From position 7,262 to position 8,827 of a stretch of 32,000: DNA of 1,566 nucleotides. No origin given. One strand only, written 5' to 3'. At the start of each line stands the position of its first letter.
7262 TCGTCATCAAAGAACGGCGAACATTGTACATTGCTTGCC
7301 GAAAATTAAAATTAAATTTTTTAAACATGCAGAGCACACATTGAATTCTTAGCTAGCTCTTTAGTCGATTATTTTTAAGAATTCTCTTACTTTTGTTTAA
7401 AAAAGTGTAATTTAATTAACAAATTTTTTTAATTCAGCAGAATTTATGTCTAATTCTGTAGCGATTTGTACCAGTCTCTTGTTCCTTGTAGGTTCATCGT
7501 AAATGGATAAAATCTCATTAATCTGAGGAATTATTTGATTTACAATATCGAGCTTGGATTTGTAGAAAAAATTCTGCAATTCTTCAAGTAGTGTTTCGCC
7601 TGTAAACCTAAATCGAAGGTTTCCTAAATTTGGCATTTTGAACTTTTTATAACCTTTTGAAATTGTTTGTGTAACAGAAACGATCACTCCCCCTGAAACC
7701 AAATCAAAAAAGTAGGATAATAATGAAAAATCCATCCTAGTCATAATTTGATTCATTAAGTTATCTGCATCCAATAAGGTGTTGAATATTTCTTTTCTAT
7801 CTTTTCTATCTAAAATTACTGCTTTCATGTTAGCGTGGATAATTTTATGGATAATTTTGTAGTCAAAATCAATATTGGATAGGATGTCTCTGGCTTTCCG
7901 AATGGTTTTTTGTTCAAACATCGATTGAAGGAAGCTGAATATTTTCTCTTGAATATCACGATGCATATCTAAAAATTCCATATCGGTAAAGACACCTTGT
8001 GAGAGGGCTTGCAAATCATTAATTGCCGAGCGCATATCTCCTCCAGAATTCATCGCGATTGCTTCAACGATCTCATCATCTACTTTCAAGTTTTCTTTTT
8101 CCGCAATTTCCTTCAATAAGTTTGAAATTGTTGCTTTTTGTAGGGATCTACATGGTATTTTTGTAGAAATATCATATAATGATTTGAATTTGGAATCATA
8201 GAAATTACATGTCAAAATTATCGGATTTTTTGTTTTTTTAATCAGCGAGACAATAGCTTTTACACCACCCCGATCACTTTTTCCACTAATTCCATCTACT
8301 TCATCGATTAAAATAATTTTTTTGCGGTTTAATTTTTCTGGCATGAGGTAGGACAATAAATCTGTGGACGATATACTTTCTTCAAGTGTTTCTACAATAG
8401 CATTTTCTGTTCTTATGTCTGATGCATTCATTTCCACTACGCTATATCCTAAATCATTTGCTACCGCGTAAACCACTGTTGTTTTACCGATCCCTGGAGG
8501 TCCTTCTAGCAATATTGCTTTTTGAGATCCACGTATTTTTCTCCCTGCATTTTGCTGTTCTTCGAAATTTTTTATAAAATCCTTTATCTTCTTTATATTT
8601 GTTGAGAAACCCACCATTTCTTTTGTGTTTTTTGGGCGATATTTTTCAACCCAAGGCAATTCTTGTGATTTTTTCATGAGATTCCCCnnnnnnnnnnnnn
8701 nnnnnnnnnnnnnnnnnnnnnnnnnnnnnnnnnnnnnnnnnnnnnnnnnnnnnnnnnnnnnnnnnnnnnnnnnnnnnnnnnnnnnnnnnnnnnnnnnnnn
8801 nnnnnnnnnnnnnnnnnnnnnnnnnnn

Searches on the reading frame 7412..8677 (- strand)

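Call 3: search_protein_families(library=pfam, proteins=[window:7412-8677:-], max_evalue=0.01)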
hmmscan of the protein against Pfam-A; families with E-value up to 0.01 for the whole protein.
window:7412-8677:- (421 aa): 26 families (the best 25 are shown)
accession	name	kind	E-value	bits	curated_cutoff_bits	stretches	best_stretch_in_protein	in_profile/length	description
PF00004.35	AAA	-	1.7e-16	61.3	21.2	1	55-162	1-113/131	ATPase family associated with various cellular activities (AAA)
PF03215.21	Rad17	-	4.8e-10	40.1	23.8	1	2-90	2-84/186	Rad17 P-loop domain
PF21960.2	RCF1-5-like_lid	-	7.1e-10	39.1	27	1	187-225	2-41/43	RCF1/5-like, AAA+ ATPase lid domain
PF05496.18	RuvB_N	-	2.9e-07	30.8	27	1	14-108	2-88/159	Holliday junction DNA helicase RuvB P-loop domain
PF25361.1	AAA_lid_RFC1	-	5.8e-07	29.3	34.9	1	183-226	3-46/59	RFC1-like, AAA+ ATPase lid domain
PF13173.12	AAA_14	-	1.3e-06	28.9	27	1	52-131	2-75/129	AAA domain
PF13401.12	AAA_22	-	2.3e-06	28.4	27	1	50-144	3-106/130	AAA domain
PF00308.24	Bac_DnaA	-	4.2e-06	27.5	23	1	54-167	36-147/162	Bacterial DnaA ATPAse domain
PF13604.12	AAA_30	-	6e-06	26.6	27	1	39-148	4-114/191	AAA domain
PF07728.20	AAA_5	-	6.1e-06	26.7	22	1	55-130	2-78/139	AAA domain (dynein-related subfamily)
PF13191.12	AAA_16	-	7.1e-05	23.8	32.6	1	47-112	19-83/167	AAA ATPase domain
PF12775.13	AAA_7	-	0.00022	21.2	25.8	1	51-128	32-110/181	P-loop containing dynein motor region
PF16193.11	AAA_assoc_2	-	0.00023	21.8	34.3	1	194-231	2-39/81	AAA C-terminal domain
PF03266.21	NTPase_1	-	0.00028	21.2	23.9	1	55-91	2-41/168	NTPase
PF13521.12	AAA_28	-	0.00042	21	27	1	55-93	2-40/164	AAA domain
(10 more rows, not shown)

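Call 4: search_protein_families(library=ncbifam, proteins=[window:7412-8677:-], max_evalue=0.01)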
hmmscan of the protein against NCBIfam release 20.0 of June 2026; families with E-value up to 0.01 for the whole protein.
window:7412-8677:- (421 aa): 65 families (the best 25 are shown)
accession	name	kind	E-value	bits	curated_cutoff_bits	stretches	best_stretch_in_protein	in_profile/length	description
NF003229.0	PRK04195.1-5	equivalog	2.4e-93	313.1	280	1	4-418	2-408/413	replication factor C large subunit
NF003230.0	PRK04195.1-6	equivalog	1.5e-68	231.7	441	1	8-351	3-332/494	replication factor C large subunit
NF003231.0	PRK04195.2-1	equivalog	1.1e-65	222.4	442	1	7-351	5-339/517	replication factor C large subunit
NF003233.0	PRK04195.2-3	equivalog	1.8e-56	192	471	1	8-347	2-324/504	replication factor C large subunit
NF003232.0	PRK04195.2-2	equivalog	3.1e-56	191.2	701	1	8-331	2-309/480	replication factor C large subunit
NF003227.0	PRK04195.1-2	equivalog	1.4e-54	185.6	502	1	5-350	2-327/487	replication factor C large subunit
NF003228.0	PRK04195.1-4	equivalog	1.4e-50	172.6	456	1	9-338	4-319/502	replication factor C large subunit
NF003234.0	PRK04195.2-4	equivalog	2e-50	172.2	529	1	9-417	3-406/497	replication factor C large subunit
NF003226.0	PRK04195.1-1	equivalog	3e-49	168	588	1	7-351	2-340/405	replication factor C large subunit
NF001679.0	PRK00440.1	equivalog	1.9e-27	96.2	303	1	4-301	3-290/322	replication factor C small subunit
NF009067.0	PRK12402.1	equivalog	2.3e-16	59.7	317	2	173-293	178-301/340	replication factor C small subunit 2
NF003159.0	PRK04132.1-4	equivalog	7.8e-16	57.3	999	2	78-269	602-786/852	replication factor C small subunit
NF003157.0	PRK04132.1-2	equivalog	9.9e-15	53.5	1103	2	80-295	617-827/864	replication factor C small subunit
TIGR00602.1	rad24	subfamily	6.3e-13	48.1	482.55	1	2-85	67-144/640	checkpoint protein rad24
NF003158.0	PRK04132.1-3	equivalog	5.8e-11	40.2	1750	2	3-67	11-63/1437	replication factor C small subunit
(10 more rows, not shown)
